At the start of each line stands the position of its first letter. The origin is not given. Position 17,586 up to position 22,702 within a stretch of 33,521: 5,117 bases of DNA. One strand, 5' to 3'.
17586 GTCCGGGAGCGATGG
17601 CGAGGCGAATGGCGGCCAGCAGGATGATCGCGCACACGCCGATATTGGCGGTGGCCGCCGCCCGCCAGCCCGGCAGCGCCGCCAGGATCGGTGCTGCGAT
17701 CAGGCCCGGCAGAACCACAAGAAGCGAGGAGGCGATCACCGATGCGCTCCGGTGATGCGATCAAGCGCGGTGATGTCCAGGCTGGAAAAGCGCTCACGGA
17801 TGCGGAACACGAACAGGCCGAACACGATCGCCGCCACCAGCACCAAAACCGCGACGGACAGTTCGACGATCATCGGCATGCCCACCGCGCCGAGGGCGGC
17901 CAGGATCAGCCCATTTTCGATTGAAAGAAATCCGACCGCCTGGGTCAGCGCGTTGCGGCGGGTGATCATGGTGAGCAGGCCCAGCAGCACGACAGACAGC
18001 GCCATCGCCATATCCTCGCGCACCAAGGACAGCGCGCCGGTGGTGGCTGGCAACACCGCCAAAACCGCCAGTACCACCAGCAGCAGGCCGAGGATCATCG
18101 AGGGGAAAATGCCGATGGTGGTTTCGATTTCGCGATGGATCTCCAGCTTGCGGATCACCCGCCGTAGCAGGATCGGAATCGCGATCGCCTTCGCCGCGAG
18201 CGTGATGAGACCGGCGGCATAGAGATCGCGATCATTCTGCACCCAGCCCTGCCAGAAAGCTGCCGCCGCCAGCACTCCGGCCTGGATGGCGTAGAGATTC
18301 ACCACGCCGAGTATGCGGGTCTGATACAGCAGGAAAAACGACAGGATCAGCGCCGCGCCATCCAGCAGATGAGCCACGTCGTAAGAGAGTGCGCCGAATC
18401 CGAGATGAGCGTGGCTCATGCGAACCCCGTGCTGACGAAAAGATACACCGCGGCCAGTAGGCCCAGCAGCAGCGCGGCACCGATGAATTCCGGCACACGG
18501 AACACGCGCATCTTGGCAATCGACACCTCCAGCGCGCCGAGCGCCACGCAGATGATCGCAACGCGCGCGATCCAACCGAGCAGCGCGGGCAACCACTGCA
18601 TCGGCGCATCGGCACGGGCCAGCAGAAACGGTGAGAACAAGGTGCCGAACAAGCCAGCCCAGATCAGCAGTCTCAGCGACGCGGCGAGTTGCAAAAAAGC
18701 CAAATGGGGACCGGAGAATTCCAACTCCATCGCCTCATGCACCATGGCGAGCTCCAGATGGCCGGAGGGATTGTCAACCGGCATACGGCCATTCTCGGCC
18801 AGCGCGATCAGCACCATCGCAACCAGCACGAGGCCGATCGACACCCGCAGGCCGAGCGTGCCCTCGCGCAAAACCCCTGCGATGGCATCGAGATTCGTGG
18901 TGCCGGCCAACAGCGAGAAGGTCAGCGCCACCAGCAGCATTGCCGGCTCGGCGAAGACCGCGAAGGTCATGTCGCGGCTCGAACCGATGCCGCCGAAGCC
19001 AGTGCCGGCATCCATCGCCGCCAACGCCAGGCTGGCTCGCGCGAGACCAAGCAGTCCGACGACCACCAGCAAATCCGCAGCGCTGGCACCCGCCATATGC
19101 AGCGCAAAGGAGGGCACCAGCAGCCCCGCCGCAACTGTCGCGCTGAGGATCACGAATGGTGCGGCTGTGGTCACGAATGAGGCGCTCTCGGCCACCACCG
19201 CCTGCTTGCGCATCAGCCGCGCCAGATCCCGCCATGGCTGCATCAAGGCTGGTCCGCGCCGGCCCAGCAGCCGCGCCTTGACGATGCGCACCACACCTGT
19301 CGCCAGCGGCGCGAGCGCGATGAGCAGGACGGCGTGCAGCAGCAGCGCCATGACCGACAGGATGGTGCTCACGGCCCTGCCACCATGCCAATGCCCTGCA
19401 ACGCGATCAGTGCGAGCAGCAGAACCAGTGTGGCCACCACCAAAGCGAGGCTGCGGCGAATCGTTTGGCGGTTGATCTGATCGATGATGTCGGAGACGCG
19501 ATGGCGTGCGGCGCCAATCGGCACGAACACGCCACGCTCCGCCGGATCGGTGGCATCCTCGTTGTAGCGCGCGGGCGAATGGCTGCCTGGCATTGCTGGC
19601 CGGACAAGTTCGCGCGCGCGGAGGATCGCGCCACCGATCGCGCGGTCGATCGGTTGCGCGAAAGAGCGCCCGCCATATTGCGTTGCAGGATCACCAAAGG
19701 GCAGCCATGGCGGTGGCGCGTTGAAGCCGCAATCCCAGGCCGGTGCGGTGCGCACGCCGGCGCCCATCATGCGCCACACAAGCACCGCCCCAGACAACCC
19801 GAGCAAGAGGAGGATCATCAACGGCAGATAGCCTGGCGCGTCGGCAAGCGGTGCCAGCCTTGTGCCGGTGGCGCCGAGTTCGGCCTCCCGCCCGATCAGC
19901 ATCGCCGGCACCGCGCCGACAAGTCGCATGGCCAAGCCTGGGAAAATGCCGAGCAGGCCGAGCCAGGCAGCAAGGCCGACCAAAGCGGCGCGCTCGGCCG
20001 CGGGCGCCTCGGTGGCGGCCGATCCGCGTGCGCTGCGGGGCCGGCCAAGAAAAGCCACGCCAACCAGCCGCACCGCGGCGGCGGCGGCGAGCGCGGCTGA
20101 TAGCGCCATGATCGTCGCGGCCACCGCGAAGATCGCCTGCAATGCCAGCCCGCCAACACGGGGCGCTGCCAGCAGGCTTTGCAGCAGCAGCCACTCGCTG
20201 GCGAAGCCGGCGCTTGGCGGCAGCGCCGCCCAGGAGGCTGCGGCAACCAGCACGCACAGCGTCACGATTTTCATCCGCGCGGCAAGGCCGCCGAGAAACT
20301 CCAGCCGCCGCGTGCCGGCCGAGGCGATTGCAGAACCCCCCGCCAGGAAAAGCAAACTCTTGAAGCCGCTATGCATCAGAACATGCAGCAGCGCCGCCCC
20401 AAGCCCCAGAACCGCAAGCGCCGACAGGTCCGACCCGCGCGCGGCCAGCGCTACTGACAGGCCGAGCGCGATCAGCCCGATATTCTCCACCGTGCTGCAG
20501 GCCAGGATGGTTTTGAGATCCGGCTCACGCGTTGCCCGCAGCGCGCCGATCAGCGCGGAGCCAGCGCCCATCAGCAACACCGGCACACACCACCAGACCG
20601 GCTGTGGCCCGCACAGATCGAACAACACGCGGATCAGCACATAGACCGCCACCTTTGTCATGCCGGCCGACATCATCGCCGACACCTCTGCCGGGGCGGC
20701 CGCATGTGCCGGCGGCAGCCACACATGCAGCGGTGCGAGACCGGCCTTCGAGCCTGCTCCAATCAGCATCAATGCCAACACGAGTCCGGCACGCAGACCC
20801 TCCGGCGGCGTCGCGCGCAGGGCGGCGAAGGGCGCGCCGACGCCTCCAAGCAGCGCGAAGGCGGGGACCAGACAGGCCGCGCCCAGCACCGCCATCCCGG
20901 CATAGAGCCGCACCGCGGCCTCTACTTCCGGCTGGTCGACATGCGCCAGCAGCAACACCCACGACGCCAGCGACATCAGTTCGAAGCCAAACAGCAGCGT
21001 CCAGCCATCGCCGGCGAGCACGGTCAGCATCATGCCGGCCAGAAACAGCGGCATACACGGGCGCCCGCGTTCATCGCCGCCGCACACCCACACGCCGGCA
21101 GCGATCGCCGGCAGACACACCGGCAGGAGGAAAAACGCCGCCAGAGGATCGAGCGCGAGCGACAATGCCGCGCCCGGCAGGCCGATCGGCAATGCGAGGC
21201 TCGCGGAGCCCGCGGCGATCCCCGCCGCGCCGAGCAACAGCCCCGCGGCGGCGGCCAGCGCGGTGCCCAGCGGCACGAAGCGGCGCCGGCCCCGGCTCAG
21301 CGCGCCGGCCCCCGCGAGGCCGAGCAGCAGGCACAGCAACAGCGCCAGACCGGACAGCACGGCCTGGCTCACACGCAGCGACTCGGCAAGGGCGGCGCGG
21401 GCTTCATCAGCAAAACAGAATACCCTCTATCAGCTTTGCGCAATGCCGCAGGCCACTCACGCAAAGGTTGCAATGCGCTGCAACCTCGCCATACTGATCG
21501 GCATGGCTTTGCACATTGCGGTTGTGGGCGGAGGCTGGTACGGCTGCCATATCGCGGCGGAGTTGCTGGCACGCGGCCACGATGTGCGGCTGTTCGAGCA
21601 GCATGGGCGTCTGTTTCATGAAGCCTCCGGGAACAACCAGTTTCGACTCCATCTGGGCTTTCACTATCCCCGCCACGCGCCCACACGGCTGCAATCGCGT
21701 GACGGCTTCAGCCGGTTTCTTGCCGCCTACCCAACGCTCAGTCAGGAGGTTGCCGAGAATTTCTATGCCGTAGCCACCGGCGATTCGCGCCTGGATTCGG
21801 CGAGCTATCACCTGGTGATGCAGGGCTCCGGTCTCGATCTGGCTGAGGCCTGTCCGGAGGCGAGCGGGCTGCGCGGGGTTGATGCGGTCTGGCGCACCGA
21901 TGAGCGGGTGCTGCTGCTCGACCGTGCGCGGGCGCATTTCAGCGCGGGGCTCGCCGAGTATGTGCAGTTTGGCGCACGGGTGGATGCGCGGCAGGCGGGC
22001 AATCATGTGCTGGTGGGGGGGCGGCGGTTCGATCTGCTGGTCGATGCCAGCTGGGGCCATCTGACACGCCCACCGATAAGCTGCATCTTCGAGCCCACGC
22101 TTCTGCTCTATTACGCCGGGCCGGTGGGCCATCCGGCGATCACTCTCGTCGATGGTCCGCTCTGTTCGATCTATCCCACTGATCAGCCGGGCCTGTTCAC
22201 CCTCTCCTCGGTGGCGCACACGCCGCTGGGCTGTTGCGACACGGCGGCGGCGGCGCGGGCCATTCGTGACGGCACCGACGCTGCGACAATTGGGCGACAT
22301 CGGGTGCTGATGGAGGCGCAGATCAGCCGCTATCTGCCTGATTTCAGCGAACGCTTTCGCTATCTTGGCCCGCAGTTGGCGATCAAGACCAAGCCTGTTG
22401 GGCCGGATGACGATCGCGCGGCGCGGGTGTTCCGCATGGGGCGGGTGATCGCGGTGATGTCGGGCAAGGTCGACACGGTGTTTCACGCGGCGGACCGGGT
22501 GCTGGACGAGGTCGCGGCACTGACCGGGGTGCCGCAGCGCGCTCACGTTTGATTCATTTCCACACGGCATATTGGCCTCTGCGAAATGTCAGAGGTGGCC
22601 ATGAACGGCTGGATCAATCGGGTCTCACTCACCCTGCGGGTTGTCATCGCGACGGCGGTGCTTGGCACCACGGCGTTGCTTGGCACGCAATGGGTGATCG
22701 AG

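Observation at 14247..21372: Stand-alone six-gene hyfB-C-E-F-G-I-type membrane complex (Ehr-like) with no electron-input, maturation or FDH genes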

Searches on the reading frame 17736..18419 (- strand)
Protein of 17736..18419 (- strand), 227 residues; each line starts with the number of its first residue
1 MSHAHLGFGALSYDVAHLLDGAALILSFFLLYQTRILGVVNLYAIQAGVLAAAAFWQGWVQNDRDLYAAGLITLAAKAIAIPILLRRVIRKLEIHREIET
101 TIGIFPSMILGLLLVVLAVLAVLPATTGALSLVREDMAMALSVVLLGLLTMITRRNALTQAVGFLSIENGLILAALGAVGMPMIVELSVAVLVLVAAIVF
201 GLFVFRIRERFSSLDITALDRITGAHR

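Call 6: search_protein_families(library=pfam, proteins=[window:17736-18419:-])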
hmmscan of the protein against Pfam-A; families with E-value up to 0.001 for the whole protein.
window:17736-18419:- (227 aa): 0 families

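Call 7: search_protein_families(library=ncbifam, proteins=[window:17736-18419:-])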
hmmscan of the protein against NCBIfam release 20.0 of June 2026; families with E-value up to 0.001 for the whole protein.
window:17736-18419:- (227 aa): 1 family
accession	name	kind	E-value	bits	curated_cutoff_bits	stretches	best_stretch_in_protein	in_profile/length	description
NF008556.0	PRK11492.1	equivalog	3.9e-21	75.9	136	1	19-223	10-215/216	hydrogenase 4 membrane subunit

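Call 30: search_solved_structures(query=window:17736-18419:-, show_alignments=2, max_evalue=1)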
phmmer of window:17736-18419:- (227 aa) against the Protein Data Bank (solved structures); distinct sequences matched with E-value up to 1: 0.

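Call 72: search_protein_families(library=pfam, proteins=[window:17736-18419:-], max_evalue=1)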
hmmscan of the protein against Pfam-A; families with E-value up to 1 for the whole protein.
window:17736-18419:- (227 aa): 1 family
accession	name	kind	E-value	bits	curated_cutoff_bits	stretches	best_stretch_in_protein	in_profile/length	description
PF11752.14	DUF3309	-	0.0073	16.9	22.3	1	103-123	27-47/50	Protein of unknown function (DUF3309)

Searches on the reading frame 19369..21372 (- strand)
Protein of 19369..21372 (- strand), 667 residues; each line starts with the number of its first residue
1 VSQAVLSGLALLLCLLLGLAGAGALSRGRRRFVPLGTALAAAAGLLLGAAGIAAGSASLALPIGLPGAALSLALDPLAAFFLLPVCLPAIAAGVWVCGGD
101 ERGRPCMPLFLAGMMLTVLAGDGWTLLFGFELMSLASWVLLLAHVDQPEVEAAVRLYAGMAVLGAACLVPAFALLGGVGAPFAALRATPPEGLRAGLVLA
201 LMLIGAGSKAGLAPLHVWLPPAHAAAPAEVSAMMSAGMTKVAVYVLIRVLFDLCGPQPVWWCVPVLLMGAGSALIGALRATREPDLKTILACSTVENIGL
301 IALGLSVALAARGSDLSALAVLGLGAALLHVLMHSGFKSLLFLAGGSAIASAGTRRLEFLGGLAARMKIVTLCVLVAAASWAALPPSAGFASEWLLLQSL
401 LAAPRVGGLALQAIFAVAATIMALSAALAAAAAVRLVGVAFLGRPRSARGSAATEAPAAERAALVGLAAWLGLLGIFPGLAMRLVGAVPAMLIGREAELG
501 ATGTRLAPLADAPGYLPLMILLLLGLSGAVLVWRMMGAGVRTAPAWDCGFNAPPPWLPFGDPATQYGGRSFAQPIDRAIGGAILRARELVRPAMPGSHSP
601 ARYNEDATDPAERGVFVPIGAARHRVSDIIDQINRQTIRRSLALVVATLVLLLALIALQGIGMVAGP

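Call 6: search_protein_families(library=pfam, proteins=[window:19369-21372:-])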
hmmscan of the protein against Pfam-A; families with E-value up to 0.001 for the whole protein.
window:19369-21372:- (667 aa): 1 family
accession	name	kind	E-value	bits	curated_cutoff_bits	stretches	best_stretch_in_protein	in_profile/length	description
PF00361.26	Proton_antipo_M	-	1.2e-40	140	21.5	1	124-404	5-279/294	NADH:quinone oxidoreductase/Mrp antiporter, TM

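Call 7: search_protein_families(library=ncbifam, proteins=[window:19369-21372:-])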
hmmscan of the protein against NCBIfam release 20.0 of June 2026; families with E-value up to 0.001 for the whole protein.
window:19369-21372:- (667 aa): 69 families (the best 25 are shown)
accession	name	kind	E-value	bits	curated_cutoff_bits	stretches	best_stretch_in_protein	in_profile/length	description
NF005086.0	PRK06521.1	equivalog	3.5e-153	511.5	667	1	9-657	10-668/669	hydrogenase 4 subunit B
NF006418.0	PRK08667.1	equivalog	1.3e-83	281.6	794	1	38-640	36-624/644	hydrogenase membrane subunit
NF006240.0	PRK08376.1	subfamily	1.2e-44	153.2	662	1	106-483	126-497/521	putative monovalent cation/H+ antiporter subunit D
NF005958.0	PRK08042.1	equivalog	1.6e-44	152.7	727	1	42-592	41-572/608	formate hydrogenlyase subunit 3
NF006419.0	PRK08668.1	equivalog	1.4e-41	143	617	1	109-492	107-481/613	NADH dehydrogenase subunit M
NF005046.0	PRK06459.1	equivalog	1.2e-39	136.4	460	1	113-551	85-501/587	hydrogenase 4 subunit B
TIGR00940.1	2a6301s01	subfamily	5.9e-38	130.7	920.45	1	109-483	113-494/793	monovalent cation:proton antiporter subunit A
NF009287.0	PRK12647.1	equivalog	3.1e-35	121.9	937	1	106-486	112-475/773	putative monovalent cation/H+ antiporter subunit A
NF009285.0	PRK12645.1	equivalog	1.9e-34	119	1028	1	109-483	118-498/804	Na+/H+ antiporter subunit A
NF009310.0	PRK12668.1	equivalog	5.6e-33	114.6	564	1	70-484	62-440/584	Na(+)/H(+) antiporter subunit D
NF005097.0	PRK06525.1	equivalog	3.7e-32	111.7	430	1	107-468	120-465/480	hydrogenase 4 subunit D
NF009306.0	PRK12663.1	equivalog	5.5e-32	111.2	542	1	105-485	112-474/498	Na+/H+ antiporter subunit D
NF009288.0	PRK12648.1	equivalog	6.2e-32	110.6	1104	1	106-484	112-477/954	monovalent cation/H+ antiporter subunit A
NF009286.0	PRK12646.1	equivalog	5.3e-31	107.9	1063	1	109-442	118-456/800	DUF4040 family protein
NF009284.0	PRK12644.1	equivalog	1.3e-30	106.3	962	1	111-488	115-477/975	Na+/H+ antiporter subunit A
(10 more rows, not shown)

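Call 29: search_solved_structures(query=window:19369-21372:-, show_alignments=1, max_evalue=1e-20)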
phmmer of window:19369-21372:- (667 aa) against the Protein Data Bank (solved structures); distinct sequences matched with E-value up to 1e-20: 6.
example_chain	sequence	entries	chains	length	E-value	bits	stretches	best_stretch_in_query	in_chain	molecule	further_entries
7z0s_C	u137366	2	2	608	1.5e-38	136.2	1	45-553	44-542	Formate hydrogenlyase subunit 3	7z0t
6cfw_H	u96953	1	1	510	2.5e-38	135.4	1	110-425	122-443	Monovalent cation/H+ antiporter subunit D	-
7qru_A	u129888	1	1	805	6.9e-29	104.2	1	110-482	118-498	Na+/H+ antiporter subunit A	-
6z16_A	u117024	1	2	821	2.2e-26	95.9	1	109-502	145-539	Multisubunit Na+/H+ antiporter, A subunit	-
7d3u_D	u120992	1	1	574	1.4e-21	80.1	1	31-427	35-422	Monovalent Na+/H+ antiporter subunit D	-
6u8y_X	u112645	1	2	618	3.4e-21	78.8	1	61-554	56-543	NADH dehydrogenase subunit M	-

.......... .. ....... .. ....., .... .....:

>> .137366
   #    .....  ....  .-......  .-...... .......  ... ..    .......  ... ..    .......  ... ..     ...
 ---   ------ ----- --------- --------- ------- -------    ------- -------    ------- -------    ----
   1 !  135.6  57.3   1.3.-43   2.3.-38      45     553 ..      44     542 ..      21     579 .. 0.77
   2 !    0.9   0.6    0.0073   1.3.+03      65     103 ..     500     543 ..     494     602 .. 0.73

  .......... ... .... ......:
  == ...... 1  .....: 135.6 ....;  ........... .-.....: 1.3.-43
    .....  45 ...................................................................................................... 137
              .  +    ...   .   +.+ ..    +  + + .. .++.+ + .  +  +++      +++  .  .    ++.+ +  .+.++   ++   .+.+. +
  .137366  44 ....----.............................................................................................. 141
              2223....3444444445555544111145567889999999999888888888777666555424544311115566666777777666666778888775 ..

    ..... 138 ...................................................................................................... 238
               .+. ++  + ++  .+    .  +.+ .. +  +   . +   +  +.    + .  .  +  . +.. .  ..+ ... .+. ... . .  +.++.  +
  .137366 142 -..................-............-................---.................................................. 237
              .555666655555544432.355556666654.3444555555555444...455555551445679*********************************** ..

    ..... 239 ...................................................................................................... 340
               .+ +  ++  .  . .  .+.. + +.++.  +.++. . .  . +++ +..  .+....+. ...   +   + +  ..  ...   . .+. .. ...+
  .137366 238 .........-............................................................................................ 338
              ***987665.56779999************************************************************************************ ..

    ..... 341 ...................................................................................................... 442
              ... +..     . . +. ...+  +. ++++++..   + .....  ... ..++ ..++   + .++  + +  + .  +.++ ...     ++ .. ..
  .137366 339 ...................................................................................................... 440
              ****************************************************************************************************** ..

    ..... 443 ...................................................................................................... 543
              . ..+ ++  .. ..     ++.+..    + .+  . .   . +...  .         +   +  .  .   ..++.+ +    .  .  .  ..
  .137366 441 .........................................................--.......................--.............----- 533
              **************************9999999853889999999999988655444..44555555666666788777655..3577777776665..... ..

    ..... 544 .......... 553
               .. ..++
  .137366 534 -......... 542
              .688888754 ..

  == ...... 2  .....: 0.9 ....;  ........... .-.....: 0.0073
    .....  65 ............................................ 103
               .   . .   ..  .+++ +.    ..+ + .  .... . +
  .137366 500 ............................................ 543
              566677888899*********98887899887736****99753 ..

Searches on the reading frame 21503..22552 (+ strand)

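Call 72: search_protein_families(library=pfam, proteins=[window:21503-22552:+], max_evalue=1)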
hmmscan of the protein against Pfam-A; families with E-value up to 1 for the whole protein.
window:21503-22552:+ (349 aa): 10 families
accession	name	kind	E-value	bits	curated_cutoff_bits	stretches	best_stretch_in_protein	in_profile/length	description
PF01266.30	DAO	-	1.6e-09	38.2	27.9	1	5-74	2-58/353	FAD dependent oxidoreductase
PF13450.12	NAD_binding_8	-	1.1e-06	29.3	21.9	1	7-55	1-51/68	NAD(P)-binding Rossmann-like domain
PF00070.33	Pyr_redox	-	0.00013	22.9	22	1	4-38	1-35/82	Pyridine nucleotide-disulphide oxidoreductase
PF07992.20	Pyr_redox_2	-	0.0013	18.7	26.1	1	4-38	144-178/291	Pyridine nucleotide-disulphide oxidoreductase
PF01134.28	GIDA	-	0.0041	16.7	22.1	1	5-48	2-45/391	Glucose inhibited division protein A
PF01210.29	NAD_Gly3P_dh_N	-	0.017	15.6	23.1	1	5-40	2-37/158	NAD-dependent glycerol-3-phosphate dehydrogenase N-terminus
PF02737.24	3HCDH_N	-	0.049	14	22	1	4-41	1-38/180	3-hydroxyacyl-CoA dehydrogenase, NAD binding domain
PF13579.12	Glyco_trans_4_4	-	0.058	14.2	29.7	1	9-76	2-70/158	Glycosyl transferase 4-like domain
PF13454.12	NAD_binding_9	-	0.12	12.8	21.8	1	6-42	1-41/155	FAD-NAD(P)-binding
PF02558.23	ApbA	-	0.13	12.3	22.2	1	5-35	1-31/150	Ketopantoate reductase PanE/ApbA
